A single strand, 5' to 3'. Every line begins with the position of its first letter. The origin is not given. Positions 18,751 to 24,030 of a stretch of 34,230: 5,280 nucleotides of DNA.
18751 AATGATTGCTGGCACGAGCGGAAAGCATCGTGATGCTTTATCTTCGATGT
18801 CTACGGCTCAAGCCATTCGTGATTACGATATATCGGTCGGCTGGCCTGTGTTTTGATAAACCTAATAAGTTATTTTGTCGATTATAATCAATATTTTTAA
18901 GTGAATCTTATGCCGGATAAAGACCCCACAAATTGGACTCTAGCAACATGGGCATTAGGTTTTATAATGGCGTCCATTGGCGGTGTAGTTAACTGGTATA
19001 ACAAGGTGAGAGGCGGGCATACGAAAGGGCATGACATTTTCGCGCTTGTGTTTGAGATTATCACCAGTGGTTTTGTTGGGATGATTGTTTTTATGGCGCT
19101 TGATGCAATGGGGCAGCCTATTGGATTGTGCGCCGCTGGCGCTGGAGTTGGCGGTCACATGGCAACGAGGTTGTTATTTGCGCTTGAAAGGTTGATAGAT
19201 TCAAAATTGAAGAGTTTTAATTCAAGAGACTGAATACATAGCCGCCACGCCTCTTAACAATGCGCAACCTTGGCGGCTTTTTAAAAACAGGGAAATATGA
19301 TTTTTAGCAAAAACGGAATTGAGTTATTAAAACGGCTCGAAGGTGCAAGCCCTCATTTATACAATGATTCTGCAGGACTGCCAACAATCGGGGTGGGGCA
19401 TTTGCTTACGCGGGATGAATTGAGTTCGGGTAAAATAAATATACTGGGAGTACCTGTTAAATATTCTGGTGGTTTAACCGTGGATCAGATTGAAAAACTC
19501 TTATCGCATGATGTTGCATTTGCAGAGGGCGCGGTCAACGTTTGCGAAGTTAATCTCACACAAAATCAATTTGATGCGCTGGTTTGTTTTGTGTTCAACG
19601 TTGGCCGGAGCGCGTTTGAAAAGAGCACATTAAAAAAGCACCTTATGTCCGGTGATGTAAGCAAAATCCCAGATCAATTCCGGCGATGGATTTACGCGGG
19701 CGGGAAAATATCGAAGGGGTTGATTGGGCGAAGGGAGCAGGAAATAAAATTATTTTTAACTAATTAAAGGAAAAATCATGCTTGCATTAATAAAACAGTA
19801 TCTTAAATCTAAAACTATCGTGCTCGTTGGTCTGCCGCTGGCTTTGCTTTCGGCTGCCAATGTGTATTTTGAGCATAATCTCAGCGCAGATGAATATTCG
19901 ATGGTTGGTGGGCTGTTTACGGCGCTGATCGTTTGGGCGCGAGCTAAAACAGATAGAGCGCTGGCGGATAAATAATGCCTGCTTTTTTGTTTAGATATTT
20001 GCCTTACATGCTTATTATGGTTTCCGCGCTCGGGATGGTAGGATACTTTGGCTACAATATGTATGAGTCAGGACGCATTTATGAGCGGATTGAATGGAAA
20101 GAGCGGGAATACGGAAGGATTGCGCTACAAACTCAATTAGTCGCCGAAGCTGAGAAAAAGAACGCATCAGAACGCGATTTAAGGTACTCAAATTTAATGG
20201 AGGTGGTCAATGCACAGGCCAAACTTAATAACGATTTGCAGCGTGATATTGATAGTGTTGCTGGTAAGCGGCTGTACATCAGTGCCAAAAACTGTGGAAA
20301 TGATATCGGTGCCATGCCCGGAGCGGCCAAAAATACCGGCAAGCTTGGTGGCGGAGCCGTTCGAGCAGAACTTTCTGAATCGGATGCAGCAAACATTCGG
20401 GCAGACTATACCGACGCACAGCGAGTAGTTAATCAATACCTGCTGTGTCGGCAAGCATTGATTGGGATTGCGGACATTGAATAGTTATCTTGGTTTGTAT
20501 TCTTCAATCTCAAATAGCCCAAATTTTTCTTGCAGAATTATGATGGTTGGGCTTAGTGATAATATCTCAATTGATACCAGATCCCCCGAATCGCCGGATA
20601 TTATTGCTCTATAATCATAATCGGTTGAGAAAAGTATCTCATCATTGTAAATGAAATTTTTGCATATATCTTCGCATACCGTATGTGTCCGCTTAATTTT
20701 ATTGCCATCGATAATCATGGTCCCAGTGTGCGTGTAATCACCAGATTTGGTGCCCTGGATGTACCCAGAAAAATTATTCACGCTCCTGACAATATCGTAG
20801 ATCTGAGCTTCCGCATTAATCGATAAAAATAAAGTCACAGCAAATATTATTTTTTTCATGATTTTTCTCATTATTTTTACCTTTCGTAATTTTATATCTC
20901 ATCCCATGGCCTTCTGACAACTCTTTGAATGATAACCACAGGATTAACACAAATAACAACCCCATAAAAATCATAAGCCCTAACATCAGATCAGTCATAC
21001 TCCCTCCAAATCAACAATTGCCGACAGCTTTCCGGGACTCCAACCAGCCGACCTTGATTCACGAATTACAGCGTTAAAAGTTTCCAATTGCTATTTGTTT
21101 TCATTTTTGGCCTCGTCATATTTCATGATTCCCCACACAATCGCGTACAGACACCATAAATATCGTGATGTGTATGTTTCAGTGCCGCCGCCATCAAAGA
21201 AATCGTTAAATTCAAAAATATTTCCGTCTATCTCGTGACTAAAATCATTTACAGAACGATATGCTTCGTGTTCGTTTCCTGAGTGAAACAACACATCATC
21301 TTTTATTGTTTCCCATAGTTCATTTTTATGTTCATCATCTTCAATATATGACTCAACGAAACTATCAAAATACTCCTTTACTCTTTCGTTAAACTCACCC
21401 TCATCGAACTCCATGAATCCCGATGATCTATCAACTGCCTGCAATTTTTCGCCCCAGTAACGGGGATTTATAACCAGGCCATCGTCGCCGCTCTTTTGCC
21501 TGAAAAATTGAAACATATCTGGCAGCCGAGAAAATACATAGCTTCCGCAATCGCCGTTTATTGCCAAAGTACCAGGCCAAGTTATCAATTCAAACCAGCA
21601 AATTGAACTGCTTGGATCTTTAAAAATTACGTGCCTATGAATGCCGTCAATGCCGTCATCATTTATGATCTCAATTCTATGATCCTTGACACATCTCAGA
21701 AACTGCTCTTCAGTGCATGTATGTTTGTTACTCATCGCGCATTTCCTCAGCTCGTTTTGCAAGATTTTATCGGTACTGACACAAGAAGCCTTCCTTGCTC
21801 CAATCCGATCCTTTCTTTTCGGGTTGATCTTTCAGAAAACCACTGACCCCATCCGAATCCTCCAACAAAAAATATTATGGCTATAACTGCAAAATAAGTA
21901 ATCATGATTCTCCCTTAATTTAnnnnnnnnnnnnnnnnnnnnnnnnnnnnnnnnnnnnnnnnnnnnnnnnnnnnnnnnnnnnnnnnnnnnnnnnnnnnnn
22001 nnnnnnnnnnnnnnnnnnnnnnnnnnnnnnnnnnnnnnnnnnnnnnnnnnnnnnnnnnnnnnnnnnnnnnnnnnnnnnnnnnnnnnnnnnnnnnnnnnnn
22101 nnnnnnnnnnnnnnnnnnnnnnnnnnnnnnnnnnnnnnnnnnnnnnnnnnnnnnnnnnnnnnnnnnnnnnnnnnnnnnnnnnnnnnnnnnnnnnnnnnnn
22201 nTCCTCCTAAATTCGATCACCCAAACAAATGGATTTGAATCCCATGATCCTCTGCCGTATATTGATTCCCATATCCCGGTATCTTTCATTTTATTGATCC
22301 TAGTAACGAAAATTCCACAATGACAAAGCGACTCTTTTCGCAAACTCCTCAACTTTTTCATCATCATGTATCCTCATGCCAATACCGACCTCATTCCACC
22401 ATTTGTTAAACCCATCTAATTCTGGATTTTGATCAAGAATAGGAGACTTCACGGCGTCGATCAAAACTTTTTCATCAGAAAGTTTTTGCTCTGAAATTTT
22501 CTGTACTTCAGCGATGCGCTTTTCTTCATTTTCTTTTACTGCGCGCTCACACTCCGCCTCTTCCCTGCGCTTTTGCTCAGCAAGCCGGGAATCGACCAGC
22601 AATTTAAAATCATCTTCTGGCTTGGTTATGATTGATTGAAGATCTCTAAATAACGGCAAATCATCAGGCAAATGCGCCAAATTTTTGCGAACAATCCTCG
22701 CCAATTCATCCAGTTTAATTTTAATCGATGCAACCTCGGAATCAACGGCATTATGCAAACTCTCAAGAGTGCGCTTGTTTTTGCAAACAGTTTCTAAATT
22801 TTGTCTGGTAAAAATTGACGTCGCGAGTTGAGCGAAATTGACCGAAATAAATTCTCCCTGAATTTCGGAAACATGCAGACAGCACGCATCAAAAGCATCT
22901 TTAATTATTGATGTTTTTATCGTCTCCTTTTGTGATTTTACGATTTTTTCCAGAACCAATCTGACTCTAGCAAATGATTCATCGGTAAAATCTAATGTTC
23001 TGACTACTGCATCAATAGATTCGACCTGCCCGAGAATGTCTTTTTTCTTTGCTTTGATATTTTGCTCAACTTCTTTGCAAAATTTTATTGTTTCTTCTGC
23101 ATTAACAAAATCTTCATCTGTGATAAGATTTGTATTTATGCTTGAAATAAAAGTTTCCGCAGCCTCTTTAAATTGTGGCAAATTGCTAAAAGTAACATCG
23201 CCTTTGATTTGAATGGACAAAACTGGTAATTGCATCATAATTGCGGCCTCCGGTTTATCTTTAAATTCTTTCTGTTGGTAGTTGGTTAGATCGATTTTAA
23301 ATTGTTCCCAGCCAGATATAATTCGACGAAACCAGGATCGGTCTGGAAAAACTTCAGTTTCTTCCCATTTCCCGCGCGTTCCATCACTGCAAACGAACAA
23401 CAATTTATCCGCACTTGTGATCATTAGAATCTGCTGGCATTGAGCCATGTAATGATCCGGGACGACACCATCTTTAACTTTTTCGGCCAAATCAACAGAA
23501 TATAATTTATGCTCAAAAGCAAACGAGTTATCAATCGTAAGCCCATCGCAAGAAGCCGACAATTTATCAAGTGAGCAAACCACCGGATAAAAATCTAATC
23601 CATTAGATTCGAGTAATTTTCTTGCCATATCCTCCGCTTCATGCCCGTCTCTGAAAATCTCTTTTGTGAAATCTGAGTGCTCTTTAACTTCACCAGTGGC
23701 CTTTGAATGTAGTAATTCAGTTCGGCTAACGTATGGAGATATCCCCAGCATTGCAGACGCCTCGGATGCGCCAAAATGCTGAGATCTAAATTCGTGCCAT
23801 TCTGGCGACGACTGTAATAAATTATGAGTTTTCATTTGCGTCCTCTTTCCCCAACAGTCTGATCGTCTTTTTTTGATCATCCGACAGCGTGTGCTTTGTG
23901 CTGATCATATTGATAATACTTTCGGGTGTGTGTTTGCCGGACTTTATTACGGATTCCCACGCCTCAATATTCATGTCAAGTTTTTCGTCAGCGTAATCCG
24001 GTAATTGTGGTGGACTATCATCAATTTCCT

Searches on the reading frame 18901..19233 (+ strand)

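Call 68: search_protein_families(library=pfam, proteins=[window:18901-19233:+], max_evalue=0.01)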
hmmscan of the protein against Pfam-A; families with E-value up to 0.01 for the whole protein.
window:18901-19233:+ (110 aa): 1 family
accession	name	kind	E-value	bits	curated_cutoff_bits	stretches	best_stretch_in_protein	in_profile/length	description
PF16083.10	Phage_holin_3_3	-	2.8e-13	50.2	28.4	1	21-95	4-77/78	LydA holin phage, holin superfamily III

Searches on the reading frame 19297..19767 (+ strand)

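Call 68: search_protein_families(library=pfam, proteins=[window:19297-19767:+], max_evalue=0.01)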
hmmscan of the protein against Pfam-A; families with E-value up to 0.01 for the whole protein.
window:19297-19767:+ (156 aa): 1 family
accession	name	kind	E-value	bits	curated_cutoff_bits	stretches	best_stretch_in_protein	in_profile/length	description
PF00959.24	Phage_lysozyme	-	2.5e-34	118.8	22.3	1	12-149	1-125/125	Phage lysozyme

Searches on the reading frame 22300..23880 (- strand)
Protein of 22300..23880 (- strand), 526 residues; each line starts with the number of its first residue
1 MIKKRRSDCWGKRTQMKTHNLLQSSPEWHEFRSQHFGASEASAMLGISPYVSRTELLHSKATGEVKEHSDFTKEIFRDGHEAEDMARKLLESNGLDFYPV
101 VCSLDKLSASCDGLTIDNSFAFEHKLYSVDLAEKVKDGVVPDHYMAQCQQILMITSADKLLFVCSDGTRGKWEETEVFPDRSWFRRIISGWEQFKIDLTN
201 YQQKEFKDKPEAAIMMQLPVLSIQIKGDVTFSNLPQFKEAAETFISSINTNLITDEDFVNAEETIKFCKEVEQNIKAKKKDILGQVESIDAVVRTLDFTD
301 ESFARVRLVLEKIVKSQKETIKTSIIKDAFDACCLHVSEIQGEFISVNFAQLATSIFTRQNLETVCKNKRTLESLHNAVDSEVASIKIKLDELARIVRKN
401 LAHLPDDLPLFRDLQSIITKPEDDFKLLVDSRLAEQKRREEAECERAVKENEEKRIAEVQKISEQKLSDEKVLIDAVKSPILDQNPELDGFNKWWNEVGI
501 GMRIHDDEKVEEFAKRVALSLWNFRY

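Call 68: search_protein_families(library=pfam, proteins=[window:22300-23880:-], max_evalue=0.01)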
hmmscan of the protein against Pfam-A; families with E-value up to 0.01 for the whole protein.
window:22300-23880:- (526 aa): 1 family
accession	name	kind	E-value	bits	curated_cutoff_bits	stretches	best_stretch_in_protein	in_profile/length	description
PF09588.16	YqaJ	-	1.5e-11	45.2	22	1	27-157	1-149/150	YqaJ-like viral recombinase domain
